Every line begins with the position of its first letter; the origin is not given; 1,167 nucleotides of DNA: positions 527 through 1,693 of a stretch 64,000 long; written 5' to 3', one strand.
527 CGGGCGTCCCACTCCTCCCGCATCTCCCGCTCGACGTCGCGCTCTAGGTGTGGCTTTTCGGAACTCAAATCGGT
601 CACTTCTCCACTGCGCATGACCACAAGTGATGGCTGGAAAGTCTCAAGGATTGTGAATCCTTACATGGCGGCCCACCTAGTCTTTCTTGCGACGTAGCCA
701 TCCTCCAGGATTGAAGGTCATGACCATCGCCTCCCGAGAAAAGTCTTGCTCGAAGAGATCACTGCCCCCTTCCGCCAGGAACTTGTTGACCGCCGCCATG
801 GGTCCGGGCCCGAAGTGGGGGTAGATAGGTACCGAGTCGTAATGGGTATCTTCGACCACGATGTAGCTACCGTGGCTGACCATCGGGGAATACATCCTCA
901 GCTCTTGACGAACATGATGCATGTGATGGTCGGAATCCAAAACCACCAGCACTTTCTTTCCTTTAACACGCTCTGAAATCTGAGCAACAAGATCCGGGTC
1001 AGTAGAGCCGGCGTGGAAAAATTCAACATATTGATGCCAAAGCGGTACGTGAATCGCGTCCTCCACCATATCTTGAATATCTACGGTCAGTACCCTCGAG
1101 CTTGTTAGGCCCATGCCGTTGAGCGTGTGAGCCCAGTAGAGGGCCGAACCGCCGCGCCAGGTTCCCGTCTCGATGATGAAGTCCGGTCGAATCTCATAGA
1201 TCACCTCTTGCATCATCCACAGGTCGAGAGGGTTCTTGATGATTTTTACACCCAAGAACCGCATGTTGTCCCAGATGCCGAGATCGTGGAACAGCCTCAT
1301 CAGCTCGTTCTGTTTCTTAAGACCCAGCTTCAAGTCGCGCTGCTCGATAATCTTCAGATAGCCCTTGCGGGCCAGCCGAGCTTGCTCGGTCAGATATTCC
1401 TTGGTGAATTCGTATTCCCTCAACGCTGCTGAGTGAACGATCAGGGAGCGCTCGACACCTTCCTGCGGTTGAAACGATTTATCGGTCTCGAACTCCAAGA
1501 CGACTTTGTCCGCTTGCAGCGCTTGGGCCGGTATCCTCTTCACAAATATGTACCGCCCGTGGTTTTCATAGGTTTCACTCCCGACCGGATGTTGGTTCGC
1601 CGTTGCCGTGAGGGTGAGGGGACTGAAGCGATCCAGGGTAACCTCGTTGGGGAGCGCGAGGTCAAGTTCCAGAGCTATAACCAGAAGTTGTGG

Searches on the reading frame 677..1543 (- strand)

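Call 49: search_protein_families(library=pfam, proteins=[window:677-1543:-], max_evalue=0.001)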
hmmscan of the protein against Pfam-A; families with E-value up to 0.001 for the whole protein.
window:677-1543:- (288 aa): 3 families
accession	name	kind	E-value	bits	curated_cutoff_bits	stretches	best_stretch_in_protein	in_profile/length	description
PF04989.18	RMNT_CmcI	-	1.3e-53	182.3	23.2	1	90-285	3-205/206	Rhamnosyl O-methyltransferase/CmcI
PF13578.12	Methyltransf_24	-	5.2e-09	37.4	26.3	1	124-233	1-105/105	Methyltransferase domain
PF05711.17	TylF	-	0.00012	21.9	23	0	111-155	83-127/264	Macrocin-O-methyltransferase (TylF)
